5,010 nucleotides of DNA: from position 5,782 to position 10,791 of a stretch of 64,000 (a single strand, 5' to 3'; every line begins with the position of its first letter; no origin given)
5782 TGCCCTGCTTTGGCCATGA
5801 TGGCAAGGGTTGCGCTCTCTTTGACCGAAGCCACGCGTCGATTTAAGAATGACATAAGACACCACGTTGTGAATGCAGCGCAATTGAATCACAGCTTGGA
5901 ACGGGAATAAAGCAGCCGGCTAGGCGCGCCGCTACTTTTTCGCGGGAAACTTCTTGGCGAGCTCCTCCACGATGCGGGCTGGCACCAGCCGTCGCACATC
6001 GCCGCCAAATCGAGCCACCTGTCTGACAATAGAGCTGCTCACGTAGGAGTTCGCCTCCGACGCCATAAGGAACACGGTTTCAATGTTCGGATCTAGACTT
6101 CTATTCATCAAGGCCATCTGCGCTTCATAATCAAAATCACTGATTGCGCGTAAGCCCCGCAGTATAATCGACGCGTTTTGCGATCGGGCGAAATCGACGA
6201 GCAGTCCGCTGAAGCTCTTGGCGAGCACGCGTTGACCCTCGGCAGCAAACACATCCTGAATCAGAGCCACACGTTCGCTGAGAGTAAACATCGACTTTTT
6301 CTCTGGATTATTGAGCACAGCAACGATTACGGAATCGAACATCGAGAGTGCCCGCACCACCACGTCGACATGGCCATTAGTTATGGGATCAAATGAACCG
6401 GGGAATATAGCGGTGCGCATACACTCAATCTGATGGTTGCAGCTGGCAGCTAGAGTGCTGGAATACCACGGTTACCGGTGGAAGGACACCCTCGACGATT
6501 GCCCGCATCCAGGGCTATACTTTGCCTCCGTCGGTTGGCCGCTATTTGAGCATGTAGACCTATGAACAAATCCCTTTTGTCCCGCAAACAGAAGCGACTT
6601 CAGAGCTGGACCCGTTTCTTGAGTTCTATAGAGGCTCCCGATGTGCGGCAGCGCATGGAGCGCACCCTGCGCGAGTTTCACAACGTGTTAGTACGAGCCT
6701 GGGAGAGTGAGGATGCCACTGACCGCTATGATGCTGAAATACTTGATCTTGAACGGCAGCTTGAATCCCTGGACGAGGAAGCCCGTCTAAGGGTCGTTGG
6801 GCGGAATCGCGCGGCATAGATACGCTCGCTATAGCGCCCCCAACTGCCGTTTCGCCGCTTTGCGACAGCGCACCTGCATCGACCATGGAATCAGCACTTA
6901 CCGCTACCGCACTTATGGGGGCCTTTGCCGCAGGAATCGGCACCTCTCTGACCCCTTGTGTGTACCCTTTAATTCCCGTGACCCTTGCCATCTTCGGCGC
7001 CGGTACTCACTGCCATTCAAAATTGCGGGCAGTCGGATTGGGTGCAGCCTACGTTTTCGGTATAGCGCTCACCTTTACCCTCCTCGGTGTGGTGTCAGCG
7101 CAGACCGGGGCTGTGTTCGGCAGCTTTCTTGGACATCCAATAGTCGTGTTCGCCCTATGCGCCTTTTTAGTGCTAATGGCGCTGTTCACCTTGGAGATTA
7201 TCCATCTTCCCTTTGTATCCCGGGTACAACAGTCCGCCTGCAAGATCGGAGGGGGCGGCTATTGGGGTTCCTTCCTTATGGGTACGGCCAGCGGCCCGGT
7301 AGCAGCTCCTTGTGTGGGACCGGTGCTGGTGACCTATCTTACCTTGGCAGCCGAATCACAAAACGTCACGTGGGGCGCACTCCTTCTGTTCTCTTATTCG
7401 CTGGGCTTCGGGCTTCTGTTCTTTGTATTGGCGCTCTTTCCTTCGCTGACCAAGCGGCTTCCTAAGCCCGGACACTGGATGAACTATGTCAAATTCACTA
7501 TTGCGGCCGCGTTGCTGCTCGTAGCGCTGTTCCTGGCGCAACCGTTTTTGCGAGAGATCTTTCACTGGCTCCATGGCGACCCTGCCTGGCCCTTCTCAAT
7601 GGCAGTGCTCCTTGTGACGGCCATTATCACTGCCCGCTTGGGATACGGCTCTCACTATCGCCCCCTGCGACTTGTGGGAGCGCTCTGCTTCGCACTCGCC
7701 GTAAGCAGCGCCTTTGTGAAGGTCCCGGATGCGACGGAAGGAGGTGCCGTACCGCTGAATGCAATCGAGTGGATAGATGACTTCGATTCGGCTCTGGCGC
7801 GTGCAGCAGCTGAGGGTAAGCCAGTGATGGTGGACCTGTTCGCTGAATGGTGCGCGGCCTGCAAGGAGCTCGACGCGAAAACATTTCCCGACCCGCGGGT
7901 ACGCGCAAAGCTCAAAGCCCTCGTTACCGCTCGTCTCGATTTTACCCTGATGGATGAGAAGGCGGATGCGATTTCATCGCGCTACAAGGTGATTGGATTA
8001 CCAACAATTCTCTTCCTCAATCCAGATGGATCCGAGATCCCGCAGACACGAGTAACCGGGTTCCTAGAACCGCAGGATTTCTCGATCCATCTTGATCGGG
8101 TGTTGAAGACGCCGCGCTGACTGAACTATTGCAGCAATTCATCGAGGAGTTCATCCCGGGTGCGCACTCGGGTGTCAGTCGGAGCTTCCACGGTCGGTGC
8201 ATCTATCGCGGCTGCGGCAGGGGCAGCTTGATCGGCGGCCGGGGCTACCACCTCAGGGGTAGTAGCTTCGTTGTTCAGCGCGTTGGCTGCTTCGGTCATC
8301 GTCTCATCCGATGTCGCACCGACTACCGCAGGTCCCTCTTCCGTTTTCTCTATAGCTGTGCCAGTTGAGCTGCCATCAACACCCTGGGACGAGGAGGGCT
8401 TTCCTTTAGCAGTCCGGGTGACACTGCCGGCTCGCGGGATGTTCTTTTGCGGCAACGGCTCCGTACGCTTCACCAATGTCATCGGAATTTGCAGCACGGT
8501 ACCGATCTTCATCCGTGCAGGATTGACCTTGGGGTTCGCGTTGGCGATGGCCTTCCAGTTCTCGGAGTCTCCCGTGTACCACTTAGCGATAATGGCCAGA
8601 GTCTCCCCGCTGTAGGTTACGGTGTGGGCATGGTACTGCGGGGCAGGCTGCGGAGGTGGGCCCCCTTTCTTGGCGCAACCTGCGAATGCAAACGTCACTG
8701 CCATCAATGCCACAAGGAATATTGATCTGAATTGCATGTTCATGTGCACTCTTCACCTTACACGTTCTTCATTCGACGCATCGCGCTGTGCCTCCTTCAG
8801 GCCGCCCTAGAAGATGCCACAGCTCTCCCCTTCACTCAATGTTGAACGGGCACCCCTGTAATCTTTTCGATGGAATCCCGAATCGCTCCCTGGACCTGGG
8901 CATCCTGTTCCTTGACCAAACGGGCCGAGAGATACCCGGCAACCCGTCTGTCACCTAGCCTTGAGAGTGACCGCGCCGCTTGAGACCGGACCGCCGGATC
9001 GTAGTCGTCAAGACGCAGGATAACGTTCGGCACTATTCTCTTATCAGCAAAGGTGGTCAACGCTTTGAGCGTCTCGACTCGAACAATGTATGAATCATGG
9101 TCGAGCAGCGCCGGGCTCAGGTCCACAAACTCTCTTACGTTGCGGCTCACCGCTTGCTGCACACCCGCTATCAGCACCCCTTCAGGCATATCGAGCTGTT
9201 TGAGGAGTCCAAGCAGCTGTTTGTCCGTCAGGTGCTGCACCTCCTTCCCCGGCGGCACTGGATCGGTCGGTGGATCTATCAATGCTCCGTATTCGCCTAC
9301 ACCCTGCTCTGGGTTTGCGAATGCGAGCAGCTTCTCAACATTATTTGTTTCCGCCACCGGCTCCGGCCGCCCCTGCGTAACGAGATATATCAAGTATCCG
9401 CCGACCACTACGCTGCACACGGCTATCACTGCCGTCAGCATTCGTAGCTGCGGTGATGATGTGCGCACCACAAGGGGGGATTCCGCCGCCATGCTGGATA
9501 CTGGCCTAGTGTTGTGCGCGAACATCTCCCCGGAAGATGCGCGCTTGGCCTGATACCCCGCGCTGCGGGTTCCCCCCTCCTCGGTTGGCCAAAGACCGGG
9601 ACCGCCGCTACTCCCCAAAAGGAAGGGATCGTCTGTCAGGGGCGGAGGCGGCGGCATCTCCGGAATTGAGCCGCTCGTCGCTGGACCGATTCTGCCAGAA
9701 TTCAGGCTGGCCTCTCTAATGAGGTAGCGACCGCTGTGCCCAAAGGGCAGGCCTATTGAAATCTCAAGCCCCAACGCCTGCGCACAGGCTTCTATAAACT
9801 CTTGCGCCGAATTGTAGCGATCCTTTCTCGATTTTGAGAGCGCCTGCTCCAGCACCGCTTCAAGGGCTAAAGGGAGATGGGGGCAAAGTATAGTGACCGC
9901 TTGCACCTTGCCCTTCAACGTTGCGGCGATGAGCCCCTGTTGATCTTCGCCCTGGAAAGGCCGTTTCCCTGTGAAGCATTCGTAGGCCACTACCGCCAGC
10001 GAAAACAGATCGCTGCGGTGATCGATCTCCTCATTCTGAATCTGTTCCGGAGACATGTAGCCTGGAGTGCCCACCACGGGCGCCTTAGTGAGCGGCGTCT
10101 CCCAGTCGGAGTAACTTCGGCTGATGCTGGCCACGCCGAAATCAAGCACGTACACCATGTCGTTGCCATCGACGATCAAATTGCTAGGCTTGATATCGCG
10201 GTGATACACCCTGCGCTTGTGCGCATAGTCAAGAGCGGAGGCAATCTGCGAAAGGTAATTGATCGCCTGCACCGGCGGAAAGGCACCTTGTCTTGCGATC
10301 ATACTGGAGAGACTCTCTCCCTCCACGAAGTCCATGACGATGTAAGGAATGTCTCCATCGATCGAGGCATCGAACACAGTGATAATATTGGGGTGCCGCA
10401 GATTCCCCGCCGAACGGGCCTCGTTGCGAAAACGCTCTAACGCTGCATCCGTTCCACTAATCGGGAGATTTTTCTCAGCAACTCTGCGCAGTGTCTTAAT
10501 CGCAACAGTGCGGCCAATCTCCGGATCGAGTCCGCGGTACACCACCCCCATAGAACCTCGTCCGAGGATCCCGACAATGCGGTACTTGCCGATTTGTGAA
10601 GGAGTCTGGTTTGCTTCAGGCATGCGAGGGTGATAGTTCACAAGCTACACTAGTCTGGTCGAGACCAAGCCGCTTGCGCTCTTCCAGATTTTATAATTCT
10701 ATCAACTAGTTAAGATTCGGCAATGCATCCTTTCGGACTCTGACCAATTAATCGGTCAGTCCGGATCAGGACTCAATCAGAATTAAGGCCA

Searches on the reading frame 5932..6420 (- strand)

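Call 17: search_protein_families(library=pfam, proteins=[window:5932-6420:-], max_evalue=0.00001)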
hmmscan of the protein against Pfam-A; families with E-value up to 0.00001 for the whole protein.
window:5932-6420:- (162 aa): 1 family
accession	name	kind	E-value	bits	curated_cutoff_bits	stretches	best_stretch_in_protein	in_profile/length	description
PF01467.32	CTP_transf_like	-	1.5e-26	93.6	21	1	5-134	1-132/133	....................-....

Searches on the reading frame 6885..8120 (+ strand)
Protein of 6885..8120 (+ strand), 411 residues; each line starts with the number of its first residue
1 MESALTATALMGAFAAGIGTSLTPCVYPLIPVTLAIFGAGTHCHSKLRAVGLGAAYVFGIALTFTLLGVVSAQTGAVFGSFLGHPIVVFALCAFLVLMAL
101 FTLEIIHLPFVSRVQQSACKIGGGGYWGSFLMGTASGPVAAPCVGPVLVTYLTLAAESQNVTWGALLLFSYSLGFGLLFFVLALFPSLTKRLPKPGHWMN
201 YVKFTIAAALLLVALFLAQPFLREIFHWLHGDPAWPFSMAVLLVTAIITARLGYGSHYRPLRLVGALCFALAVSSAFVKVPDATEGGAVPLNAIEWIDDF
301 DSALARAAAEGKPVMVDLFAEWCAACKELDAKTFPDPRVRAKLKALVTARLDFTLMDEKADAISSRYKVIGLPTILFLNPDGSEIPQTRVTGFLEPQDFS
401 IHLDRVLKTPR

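Call 17: search_protein_families(library=pfam, proteins=[window:6885-8120:+], max_evalue=0.00001)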
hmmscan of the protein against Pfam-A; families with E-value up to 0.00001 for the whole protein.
window:6885-8120:+ (411 aa): 5 families
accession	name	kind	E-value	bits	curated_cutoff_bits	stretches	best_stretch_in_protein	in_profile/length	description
PF02683.22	DsbD_TM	-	7.7e-38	130.4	27.1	1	8-221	3-218/219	Cytochrome C biogenesis protein transmembrane domain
PF13899.12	Thioredoxin_7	-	2.9e-15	56.6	27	1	295-380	1-83/83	Thioredoxin-like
PF13098.12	Thioredoxin_2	-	1.1e-10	42.2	27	1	307-401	1-102/104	Thioredoxin-like domain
PF00085.26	Thioredoxin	-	2.3e-07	31.2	23.5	1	299-382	9-83/103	Thioredoxin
PF13386.12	DsbD_2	-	1.5e-06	28.7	24.9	1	13-205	2-187/199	Cytochrome C biogenesis protein transmembrane region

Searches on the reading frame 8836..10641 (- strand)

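Call 17: search_protein_families(library=pfam, proteins=[window:8836-10641:-], max_evalue=0.00001)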
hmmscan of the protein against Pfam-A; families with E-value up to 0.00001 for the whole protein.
window:8836-10641:- (601 aa): 3 families
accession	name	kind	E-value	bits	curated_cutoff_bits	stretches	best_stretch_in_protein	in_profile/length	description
PF00069.31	Pkinase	-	9.1e-52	176.5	31.7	1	20-277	1-253/263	Protein kinase domain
PF07714.23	PK_Tyr_Ser-Thr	-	5.5e-32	111.5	23.1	1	25-276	6-249/258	Protein tyrosine and serine/threonine kinase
PF13646.12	HEAT_2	-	9.8e-13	48.6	27.7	1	508-590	4-86/88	HEAT repeats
